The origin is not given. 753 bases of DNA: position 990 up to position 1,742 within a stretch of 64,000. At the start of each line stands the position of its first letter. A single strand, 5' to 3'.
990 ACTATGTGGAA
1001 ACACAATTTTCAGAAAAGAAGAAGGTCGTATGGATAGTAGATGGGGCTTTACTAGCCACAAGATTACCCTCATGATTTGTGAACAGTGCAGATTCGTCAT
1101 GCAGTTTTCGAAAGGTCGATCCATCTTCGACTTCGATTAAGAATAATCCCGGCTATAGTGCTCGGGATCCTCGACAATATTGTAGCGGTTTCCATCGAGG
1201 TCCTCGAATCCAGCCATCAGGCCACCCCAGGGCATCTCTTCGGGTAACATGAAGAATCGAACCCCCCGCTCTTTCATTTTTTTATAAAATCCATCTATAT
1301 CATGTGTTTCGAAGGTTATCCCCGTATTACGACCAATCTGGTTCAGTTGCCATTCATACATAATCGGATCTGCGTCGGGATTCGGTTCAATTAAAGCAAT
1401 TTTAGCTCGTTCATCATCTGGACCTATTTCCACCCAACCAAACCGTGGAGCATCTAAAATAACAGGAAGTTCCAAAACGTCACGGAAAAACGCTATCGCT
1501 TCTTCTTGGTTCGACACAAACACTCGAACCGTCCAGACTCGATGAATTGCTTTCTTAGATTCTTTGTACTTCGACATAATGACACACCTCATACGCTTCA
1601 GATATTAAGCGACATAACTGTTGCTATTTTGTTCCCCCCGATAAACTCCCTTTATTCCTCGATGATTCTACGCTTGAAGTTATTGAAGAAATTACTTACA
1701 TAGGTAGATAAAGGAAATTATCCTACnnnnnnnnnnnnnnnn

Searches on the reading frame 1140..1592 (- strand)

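Call 15: search_protein_families(library=pfam, proteins=[window:1140-1592:-], max_evalue=0.001)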
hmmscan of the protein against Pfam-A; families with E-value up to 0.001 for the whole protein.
window:1140-1592:- (151 aa): 2 families
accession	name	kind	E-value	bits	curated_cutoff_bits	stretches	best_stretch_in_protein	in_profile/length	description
PF00903.31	Glyoxalase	-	3.3e-13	50.5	20.6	1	22-136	5-118/121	Glyoxalase/Bleomycin resistance protein/Dioxygenase superfamily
PF12681.13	Glyoxalase_2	-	2.3e-08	34.4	30.1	1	24-141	6-115/118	Glyoxalase-like domain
